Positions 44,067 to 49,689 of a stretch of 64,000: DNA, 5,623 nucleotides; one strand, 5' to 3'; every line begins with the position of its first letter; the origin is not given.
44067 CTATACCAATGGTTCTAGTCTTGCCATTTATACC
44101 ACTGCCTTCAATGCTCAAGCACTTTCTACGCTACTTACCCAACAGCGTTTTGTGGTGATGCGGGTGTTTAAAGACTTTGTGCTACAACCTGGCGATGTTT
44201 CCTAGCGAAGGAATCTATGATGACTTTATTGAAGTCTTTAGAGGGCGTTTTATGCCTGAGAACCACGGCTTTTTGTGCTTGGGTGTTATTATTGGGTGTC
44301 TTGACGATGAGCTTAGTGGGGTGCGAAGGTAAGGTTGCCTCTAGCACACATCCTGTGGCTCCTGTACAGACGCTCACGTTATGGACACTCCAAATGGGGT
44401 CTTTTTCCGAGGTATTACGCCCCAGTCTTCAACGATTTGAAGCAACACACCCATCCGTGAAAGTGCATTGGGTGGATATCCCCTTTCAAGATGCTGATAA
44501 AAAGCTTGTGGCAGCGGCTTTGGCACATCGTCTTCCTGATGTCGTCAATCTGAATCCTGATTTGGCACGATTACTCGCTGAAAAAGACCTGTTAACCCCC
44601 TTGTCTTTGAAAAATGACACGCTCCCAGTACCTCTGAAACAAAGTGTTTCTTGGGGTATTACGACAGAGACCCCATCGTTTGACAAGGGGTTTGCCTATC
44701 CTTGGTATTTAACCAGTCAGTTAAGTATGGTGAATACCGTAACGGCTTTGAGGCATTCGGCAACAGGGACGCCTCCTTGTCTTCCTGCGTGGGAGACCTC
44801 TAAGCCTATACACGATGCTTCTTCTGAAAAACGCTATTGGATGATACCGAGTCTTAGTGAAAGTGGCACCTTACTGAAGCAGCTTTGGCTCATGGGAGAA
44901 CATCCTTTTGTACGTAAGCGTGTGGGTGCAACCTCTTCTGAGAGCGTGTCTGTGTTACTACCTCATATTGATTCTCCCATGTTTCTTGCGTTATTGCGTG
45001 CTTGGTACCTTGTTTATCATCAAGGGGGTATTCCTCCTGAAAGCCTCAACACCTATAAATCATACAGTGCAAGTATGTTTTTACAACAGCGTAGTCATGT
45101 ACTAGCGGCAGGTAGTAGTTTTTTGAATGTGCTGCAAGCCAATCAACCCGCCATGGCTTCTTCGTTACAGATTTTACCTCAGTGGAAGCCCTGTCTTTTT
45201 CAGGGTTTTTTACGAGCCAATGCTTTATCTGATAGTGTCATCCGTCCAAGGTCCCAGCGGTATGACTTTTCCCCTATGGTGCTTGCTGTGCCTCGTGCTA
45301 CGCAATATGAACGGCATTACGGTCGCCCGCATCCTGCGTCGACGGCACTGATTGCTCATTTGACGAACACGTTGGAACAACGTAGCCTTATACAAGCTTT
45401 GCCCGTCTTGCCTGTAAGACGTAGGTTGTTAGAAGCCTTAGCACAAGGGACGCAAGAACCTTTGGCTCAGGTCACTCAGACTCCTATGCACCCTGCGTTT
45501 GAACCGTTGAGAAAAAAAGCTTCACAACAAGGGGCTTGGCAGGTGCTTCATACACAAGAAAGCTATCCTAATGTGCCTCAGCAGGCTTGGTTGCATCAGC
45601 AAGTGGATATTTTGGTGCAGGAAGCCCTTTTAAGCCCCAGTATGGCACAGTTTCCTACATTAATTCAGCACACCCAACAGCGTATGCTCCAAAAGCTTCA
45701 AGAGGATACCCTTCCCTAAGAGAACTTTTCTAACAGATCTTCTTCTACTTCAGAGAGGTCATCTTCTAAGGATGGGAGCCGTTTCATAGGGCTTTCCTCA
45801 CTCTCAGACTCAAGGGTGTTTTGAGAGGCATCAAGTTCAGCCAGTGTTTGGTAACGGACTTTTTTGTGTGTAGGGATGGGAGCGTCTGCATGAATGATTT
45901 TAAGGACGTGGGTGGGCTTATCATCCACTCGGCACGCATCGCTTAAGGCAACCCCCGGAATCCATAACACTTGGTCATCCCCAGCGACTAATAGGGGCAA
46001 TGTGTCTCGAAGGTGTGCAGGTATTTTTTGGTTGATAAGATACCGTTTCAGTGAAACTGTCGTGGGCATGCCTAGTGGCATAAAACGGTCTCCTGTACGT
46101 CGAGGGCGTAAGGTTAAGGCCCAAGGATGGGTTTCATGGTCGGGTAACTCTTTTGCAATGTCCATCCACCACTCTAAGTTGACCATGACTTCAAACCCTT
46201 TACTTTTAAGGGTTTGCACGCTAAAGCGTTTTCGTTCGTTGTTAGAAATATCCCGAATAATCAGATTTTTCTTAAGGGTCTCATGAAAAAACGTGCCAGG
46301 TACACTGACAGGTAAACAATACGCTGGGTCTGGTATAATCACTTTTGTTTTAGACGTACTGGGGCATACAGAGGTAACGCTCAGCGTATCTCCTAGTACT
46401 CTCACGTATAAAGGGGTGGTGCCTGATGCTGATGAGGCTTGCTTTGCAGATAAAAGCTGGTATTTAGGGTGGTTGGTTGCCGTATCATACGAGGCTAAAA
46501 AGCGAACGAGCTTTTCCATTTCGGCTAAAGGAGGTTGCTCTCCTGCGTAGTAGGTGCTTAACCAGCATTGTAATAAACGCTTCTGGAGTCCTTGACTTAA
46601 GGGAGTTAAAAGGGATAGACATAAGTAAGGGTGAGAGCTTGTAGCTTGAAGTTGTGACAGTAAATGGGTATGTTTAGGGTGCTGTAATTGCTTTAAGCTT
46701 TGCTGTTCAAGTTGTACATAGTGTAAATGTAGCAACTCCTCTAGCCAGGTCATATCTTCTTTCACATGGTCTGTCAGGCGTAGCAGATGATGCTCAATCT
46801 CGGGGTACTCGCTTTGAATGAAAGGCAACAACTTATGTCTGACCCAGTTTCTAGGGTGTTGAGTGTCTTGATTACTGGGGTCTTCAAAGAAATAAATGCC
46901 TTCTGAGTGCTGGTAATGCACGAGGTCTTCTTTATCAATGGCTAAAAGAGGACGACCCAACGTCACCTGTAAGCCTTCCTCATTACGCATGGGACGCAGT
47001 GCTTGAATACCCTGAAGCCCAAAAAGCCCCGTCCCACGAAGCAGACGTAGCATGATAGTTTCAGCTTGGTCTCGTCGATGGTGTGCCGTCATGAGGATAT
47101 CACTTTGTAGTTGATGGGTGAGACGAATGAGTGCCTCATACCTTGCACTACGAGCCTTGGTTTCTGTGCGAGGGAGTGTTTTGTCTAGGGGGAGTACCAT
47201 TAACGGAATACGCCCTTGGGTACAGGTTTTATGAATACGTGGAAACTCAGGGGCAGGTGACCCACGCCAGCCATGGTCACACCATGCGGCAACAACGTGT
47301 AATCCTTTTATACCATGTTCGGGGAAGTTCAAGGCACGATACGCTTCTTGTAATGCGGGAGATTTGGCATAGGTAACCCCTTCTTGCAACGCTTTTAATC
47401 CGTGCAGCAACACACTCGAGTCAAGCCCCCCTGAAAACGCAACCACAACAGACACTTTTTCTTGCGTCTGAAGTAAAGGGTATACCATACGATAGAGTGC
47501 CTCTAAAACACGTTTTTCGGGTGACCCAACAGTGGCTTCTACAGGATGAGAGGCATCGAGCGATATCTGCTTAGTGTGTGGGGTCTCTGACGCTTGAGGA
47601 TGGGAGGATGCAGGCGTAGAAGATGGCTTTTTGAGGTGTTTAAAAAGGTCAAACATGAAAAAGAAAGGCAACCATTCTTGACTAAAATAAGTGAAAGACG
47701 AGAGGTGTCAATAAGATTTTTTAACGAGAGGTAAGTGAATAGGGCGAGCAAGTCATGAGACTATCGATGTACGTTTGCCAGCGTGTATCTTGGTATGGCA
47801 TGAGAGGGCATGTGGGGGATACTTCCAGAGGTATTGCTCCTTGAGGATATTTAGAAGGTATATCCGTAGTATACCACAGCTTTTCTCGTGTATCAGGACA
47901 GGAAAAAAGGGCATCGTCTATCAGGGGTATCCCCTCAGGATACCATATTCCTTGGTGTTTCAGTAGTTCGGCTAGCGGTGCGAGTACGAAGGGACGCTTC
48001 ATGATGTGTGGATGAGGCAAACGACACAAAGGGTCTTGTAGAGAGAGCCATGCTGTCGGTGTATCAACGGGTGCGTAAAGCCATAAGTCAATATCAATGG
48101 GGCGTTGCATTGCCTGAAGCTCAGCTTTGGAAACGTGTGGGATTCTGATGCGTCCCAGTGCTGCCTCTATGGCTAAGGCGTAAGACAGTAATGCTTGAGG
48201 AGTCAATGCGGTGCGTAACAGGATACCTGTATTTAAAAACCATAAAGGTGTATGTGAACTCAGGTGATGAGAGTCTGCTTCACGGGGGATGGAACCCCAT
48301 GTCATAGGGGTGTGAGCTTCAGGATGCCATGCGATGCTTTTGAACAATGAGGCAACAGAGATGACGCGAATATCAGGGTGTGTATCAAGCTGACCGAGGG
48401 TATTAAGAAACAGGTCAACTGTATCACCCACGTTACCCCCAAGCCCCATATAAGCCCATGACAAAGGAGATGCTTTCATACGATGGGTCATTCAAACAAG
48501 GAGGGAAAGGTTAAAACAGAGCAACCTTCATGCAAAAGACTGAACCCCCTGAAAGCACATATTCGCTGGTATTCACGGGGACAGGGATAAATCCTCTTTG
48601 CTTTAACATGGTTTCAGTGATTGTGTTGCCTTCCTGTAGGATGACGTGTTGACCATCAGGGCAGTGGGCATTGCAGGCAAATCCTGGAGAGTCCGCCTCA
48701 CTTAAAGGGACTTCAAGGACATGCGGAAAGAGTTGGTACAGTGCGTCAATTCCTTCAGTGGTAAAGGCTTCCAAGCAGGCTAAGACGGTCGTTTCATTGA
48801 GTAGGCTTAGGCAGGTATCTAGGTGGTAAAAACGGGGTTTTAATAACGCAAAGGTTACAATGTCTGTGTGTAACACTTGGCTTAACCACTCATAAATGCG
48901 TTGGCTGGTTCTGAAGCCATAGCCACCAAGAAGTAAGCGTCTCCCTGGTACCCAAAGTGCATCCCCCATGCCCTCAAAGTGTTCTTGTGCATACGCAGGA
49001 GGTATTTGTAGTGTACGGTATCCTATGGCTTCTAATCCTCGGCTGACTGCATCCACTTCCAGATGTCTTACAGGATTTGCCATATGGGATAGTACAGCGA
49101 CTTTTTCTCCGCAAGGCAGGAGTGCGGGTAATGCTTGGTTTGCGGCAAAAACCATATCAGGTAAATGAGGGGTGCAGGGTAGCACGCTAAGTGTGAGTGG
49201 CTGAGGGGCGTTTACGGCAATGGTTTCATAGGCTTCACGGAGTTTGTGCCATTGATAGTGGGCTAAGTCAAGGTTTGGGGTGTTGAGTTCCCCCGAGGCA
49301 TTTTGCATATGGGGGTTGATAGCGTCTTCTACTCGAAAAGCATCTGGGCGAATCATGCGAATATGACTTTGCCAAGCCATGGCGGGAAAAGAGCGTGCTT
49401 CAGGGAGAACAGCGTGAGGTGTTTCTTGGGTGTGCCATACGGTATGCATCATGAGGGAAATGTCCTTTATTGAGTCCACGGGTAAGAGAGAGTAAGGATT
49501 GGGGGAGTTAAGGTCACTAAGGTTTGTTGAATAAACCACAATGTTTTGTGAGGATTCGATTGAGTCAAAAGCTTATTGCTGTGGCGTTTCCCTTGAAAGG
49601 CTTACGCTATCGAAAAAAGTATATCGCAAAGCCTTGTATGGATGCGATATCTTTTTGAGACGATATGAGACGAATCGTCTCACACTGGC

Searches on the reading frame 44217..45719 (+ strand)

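Call 16: search_protein_families(library=pfam, proteins=[window:44217-45719:+], max_evalue=0.001)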
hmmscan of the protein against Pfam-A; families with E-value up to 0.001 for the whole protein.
window:44217-45719:+ (500 aa): 2 families
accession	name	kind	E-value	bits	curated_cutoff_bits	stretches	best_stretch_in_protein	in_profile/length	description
PF01547.30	SBP_bac_1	-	1.6e-07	32.1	26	1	67-166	10-110/307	Bacterial extracellular solute-binding protein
PF13416.11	SBP_bac_8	-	6.6e-05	23.3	27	1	72-401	4-262/279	Bacterial extracellular solute-binding protein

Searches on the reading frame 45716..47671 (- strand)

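Call 16: search_protein_families(library=pfam, proteins=[window:45716-47671:-], max_evalue=0.001)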
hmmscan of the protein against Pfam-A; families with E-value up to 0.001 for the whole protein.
window:45716-47671:- (651 aa): 2 families
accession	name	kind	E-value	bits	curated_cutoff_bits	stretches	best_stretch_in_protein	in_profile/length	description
PF01171.26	ATP_bind_3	-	1.9e-39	135.7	27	1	75-280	2-182/182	PP-loop family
PF11734.13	TilS_C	-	1e-15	57.3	22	1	519-584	1-65/74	TilS substrate C-terminal domain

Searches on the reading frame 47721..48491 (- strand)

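Call 16: search_protein_families(library=pfam, proteins=[window:47721-48491:-], max_evalue=0.001)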
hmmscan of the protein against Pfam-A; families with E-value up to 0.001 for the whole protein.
window:47721-48491:- (256 aa): 1 family
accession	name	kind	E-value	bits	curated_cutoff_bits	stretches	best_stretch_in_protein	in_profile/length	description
PF01288.25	HPPK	-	6.9e-19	68.8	25.7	1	14-176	1-114/116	7,8-dihydro-6-hydroxymethylpterin-pyrophosphokinase (HPPK)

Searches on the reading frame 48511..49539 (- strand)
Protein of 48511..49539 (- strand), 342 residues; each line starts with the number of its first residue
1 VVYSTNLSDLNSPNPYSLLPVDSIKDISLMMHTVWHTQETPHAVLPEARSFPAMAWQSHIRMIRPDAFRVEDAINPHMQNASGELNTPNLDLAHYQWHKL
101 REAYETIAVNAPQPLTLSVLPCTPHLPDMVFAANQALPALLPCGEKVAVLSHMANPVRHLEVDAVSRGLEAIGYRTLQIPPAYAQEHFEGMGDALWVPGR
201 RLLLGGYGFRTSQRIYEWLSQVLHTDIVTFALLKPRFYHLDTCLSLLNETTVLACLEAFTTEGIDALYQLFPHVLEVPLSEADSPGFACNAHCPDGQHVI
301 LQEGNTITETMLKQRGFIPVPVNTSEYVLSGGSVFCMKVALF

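Call 77: search_protein_families(library=pfam, proteins=[window:48511-49539:-], max_evalue=0.001)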
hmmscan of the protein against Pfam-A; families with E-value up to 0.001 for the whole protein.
window:48511-49539:- (342 aa): 1 family
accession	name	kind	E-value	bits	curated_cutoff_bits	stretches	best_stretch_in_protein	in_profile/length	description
PF19420.4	DDAH_eukar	-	1.2e-06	28.4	23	1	116-341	45-290/291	N,N dimethylarginine dimethylhydrolase, eukaryotic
